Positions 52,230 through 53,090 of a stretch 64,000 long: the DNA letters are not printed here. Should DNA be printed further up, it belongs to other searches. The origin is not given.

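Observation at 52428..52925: GGDEF domain with Ser at the guanine-specifying Asp position, a GGDDF motif and no I-site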

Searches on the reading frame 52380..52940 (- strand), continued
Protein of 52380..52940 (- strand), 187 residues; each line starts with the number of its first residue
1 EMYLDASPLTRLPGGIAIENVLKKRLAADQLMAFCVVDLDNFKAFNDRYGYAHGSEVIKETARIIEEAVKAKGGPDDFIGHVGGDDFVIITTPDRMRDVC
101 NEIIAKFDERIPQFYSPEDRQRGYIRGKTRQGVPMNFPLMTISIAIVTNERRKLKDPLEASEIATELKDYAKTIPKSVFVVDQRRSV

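Call 59: find_homologous_proteins(query=P0162, max_evalue=1e-20)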
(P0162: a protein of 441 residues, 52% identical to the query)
Query P0162 (441 aa): 2235 proteins with E <= 1e-20 among 8000 candidates; the best 120 are listed.
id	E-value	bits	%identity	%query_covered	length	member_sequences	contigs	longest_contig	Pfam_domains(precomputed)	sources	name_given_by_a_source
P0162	5.0e-288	973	100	100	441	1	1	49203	PF00990.27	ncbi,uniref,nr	ncbi:GGDEF domain-containing protein [Geoalkalibacter sp.]|uniref:GGDEF domain-containing protein n=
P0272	1.7e-254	862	88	100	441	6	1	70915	PF00990.27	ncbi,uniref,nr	ncbi:GGDEF domain-containing protein [Geoalkalibacter sp.]|uniref:GGDEF domain-containing protein n=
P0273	2.5e-190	651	66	100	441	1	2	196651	PF00672.31,PF00990.27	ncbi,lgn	-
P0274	2.4e-123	430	47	99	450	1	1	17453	PF00672.31,PF00990.27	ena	-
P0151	2.0e-119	417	47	100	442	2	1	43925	PF00672.31,PF00990.27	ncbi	-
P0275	1.0e-116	409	46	100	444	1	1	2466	PF00672.31,PF00990.27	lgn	-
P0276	1.4e-115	405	46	100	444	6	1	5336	PF00672.31,PF00990.27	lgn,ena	-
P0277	1.4e-109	385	44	100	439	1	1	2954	PF00672.31,PF00990.27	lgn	-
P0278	1.6e-109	385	43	99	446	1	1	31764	PF00672.31,PF00990.27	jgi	-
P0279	4.2e-107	377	43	100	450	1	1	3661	PF00672.31,PF00990.27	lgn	-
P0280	1.5e-106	375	45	100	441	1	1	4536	PF00672.31,PF00990.27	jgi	jgi:diguanylate cyclase (GGDEF)-like protein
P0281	8.2e-101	356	44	100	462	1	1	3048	PF00672.31,PF00990.27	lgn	-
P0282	2.2e-99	351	45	100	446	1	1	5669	PF00672.31,PF00990.27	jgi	-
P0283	4.3e-99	350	45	100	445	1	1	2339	PF00672.31,PF00990.27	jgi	-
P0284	4.4e-97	344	45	100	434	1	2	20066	PF00672.31,PF00990.27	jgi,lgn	-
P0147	4.4e-96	341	45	100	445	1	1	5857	PF00672.31,PF00990.27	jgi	-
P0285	1.1e-95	339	43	100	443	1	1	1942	PF00672.31,PF00990.27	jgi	-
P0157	1.7e-95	339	42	100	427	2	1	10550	PF00672.31,PF00990.27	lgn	-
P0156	6.5e-93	330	41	99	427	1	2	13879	PF00672.31,PF00990.27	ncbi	-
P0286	5.7e-92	327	44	83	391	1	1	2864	PF00672.31,PF00990.27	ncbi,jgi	-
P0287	3.4e-91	324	58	55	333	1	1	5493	PF00672.31,PF00990.27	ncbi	-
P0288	2.7e-90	321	51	68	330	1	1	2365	PF00672.31,PF00990.27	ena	-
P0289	2.9e-90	321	42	100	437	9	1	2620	PF00672.31,PF00990.27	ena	-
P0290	3.4e-90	321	53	64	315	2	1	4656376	PF00672.31,PF00990.27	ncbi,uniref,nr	ncbi:GGDEF domain-containing protein [Desulfuromonas versatilis]|uniref:GGDEF domain-containing prot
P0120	2.3e-88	315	57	57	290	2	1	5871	PF00672.31,PF00990.27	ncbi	-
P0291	3.4e-87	311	41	100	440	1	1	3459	PF00672.31,PF00990.27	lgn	-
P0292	2.0e-86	309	42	100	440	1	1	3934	PF00672.31,PF00990.27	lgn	-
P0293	1.5e-85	306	40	100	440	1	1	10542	PF00672.31,PF00990.27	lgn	-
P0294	7.1e-85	304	40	100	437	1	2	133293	PF00672.31,PF00990.27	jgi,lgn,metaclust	metaclust:\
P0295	1.1e-83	300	57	55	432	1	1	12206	PF00672.31,PF00990.27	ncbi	-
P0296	1.3e-83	299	39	100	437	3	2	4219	PF00672.31,PF00990.27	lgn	-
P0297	1.3e-83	299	40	100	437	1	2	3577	PF00672.31,PF00990.27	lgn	-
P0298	1.6e-83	299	40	100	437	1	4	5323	PF00672.31,PF00990.27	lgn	-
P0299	4.1e-83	298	39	100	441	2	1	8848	PF00672.31,PF00990.27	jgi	jgi:GGDEF domain-containing protein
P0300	6.9e-83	297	54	61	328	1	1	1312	PF00990.27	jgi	jgi:GGDEF domain-containing protein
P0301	1.0e-82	297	58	53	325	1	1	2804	PF00672.31,PF00990.27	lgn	-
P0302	1.4e-82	296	40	100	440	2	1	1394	PF00672.31,PF00990.27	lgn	-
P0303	1.5e-82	296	39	100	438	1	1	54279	PF00672.31,PF00990.27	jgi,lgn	-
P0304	1.8e-82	296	41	100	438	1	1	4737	PF00672.31,PF00990.27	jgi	jgi:diguanylate cyclase (GGDEF)-like protein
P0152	1.8e-82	296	40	100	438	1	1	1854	PF00672.31,PF00990.27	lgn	-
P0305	3.2e-82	295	53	58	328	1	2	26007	PF00990.27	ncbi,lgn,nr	ncbi:MAG: diguanylate cyclase [Deltaproteobacteria bacterium]|nr:MAG: diguanylate cyclase [Deltaprot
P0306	4.7e-82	294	52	56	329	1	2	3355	PF00990.27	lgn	-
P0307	9.9e-82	293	38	100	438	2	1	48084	PF00672.31,PF00990.27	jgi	-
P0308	3.4e-81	292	38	100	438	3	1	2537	PF00672.31,PF00990.27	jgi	-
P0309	3.7e-81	291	54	56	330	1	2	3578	PF00990.27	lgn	-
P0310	4.1e-81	291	52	56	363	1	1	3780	PF00990.27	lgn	-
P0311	4.2e-81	291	38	99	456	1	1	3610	PF00672.31,PF00990.27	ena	-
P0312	8.6e-81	290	55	56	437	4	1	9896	PF00672.31,PF00990.27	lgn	-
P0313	9.2e-81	290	48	69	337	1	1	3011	PF00990.27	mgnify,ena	mgnify:CR=1 FL=1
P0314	1.2e-80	290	39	100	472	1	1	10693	PF00672.31,PF00990.27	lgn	-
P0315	1.5e-80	289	37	98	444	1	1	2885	PF00672.31,PF00990.27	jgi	jgi:diguanylate cyclase (GGDEF)-like protein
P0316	1.6e-80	289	38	100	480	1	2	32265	PF00672.31,PF00990.27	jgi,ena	-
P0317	1.6e-80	289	51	59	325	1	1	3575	PF00990.27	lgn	-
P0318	2.0e-80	289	54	55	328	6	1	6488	PF00990.27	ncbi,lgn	-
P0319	2.2e-80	289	55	53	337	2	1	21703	PF00990.27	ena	-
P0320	3.1e-80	288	39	99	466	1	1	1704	PF00672.31,PF00990.27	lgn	-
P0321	3.1e-80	288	38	100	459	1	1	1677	PF00672.31,PF00990.27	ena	-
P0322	3.8e-80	288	38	99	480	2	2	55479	PF00672.31,PF00990.27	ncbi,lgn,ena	-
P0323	4.2e-80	288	38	99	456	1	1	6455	PF00672.31,PF00990.27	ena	-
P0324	4.5e-80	288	52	59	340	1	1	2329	PF00990.27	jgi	jgi:GGDEF domain-containing protein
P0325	8.0e-80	287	38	100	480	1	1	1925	PF00672.31,PF12729.14,PF00990.27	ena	-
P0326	9.2e-80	287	57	49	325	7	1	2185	PF00990.27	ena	-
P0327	9.9e-80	287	52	58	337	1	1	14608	PF00990.27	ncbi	-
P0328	1.1e-79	287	51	56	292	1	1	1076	PF00990.27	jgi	jgi:GGDEF domain-containing protein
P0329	1.1e-79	287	51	61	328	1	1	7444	PF00990.27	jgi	jgi:GGDEF domain-containing protein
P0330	1.6e-79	286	51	61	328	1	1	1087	PF00990.27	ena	-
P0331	1.9e-79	286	52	59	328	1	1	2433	PF00990.27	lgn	-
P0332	2.0e-79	286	38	100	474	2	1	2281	PF00672.31,PF00990.27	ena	-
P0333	2.0e-79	286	38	99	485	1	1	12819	PF00672.31,PF00990.27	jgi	jgi:GGDEF domain-containing protein/CHASE3 domain sensor protein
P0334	2.4e-79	285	52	59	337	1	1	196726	PF00990.27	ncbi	-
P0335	3.5e-79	285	53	53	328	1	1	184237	PF00990.27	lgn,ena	-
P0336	3.8e-79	285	55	53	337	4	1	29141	PF00990.27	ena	-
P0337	5.2e-79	284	51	59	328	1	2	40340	PF00990.27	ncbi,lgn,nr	ncbi:MAG: GGDEF domain-containing protein [Desulfuromonas sp.]|nr:GGDEF domain-containing protein [D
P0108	5.3e-79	284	52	59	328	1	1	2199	PF00990.27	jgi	jgi:GGDEF domain-containing protein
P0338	5.4e-79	284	51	59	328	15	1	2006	PF00990.27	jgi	-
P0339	5.6e-79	284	51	56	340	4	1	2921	PF00990.27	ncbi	-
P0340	5.8e-79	284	54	52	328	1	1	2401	PF00990.27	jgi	-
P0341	6.0e-79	284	51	58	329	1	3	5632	PF00990.27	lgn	-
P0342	6.2e-79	284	37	100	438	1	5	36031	PF00672.31,PF00990.27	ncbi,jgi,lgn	jgi:GGDEF domain-containing protein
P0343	7.6e-79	284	54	53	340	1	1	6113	PF00990.27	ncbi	-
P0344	7.7e-79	284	38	99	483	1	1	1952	PF00672.31,PF12729.14,PF00990.27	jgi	jgi:GGDEF domain-containing protein/CHASE3 domain sensor protein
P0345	1.1e-78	283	37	100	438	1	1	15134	PF00672.31,PF00990.27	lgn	-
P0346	1.1e-78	283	37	99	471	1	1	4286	PF00672.31,PF00990.27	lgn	-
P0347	1.2e-78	283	37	100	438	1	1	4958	PF00672.31,PF00990.27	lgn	-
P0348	1.3e-78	283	53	52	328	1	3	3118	PF00990.27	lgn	-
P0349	1.4e-78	283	39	100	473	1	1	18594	PF00672.31,PF00990.27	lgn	-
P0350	1.5e-78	283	54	53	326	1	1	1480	PF00990.27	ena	-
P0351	1.7e-78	283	36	98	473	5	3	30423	PF00672.31,PF00990.27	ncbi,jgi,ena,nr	ncbi:MAG TPA: HAMP domain-containing protein [Syntrophales bacterium]|jgi:GGDEF domain-containing pr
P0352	2.2e-78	282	52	58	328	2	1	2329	PF00990.27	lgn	-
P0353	2.4e-78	282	54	52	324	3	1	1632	PF00990.27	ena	-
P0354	3.5e-78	282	37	99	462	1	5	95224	PF00672.31,PF00990.27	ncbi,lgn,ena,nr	ncbi:MAG: diguanylate cyclase [Nitrospiraceae bacterium]|nr:diguanylate cyclase [Nitrospiraceae bact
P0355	4.3e-78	281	51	59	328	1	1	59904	PF00990.27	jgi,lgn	jgi:GGDEF domain-containing protein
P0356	4.5e-78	281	37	99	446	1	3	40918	PF00672.31,PF12729.14,PF00990.27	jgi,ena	-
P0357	4.5e-78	281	53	55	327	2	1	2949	PF00990.27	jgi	-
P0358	5.0e-78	281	51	56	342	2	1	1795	PF00990.27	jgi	jgi:GGDEF domain-containing protein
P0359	6.8e-78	281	54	52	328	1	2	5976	PF00990.27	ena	-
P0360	8.0e-78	280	52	55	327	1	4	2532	PF00990.27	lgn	-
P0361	8.1e-78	280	51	59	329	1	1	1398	PF00990.27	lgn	-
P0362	1.0e-77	280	37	100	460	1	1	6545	PF00672.31,PF00990.27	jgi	jgi:GGDEF domain-containing protein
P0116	1.1e-77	280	54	53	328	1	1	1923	PF00990.27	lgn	-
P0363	1.1e-77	280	53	53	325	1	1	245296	PF00990.27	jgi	jgi:GGDEF domain-containing protein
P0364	1.2e-77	280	53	53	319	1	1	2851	PF00990.27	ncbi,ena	-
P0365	1.4e-77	280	37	100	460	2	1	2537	PF00672.31,PF00990.27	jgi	jgi:GGDEF domain-containing protein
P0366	1.4e-77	280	38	100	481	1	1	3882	PF00672.31,PF00990.27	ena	-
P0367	1.5e-77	280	36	100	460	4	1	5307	PF00672.31,PF00990.27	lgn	-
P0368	1.6e-77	279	58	48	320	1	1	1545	PF00990.27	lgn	-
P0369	1.8e-77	279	53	52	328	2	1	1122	PF00990.27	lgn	-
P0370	2.2e-77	279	39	100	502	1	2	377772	PF00672.31,PF00990.27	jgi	jgi:diguanylate cyclase (GGDEF)-like protein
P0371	2.4e-77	279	54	53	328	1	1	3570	PF00990.27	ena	-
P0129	2.6e-77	279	36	100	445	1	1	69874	PF00672.31,PF12729.14,PF00990.27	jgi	jgi:GGDEF domain-containing protein/CHASE3 domain sensor protein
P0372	3.0e-77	279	39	100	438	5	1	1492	PF00672.31,PF00990.27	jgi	jgi:diguanylate cyclase (GGDEF)-like protein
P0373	3.1e-77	278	52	58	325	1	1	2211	PF00990.27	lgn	-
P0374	3.1e-77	278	51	59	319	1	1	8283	PF00990.27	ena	-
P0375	3.3e-77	278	38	99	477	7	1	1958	PF00672.31,PF00990.27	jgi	-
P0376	3.4e-77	278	47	69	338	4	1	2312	PF00990.27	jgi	-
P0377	4.6e-77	278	48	63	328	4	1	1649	PF00990.27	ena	-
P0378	5.0e-77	278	54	52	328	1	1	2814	PF00990.27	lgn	-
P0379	5.2e-77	278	38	100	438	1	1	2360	PF00672.31,PF00990.27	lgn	-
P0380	5.6e-77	278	51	56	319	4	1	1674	PF00990.27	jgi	jgi:GGDEF domain-containing protein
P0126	6.4e-77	277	36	94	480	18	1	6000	PF00672.31,PF00990.27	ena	-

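Call 63: list_cluster_members(proteins=[P0299, P0303, P0342, P0347, P0379, P0372, P0294, P0304, P0273, P0334])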
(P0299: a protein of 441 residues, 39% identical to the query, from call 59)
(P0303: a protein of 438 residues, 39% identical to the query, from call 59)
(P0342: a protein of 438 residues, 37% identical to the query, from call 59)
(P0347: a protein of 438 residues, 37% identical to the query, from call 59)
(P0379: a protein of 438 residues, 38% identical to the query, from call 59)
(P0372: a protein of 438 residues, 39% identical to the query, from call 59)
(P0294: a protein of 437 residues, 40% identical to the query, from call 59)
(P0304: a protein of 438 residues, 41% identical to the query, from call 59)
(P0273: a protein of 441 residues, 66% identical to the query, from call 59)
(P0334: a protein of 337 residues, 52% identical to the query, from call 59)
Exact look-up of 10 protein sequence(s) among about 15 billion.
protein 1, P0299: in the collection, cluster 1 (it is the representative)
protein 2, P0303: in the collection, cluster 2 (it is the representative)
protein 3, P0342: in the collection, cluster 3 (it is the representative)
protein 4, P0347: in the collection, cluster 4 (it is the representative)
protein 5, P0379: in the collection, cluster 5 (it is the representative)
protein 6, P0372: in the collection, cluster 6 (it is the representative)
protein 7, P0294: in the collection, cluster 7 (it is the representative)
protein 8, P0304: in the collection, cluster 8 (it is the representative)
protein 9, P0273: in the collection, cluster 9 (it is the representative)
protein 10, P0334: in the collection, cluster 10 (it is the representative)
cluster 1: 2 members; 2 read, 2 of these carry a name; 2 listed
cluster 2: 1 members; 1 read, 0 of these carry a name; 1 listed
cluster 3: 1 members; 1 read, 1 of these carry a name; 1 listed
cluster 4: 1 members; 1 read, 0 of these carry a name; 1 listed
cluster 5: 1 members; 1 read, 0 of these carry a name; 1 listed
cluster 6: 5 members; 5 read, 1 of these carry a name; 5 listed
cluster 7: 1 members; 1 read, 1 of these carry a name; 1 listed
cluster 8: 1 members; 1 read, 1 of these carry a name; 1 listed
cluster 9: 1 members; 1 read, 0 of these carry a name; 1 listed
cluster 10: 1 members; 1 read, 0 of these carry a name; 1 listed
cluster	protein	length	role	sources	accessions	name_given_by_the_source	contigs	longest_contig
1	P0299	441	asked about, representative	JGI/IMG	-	GGDEF domain-containing protein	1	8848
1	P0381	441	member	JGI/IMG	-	GGDEF domain-containing protein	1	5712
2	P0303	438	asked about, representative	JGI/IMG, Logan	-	-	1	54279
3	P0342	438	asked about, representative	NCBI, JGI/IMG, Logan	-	GGDEF domain-containing protein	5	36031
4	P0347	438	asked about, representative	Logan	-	-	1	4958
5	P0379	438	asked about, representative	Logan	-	-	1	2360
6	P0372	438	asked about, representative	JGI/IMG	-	diguanylate cyclase (GGDEF)-like protein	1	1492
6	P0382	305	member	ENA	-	-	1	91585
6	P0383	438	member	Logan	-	-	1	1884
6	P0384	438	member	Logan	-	-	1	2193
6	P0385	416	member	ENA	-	-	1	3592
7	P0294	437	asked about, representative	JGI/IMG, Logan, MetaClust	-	\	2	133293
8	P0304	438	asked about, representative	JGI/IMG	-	diguanylate cyclase (GGDEF)-like protein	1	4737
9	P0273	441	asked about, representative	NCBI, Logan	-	-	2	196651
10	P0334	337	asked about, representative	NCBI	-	-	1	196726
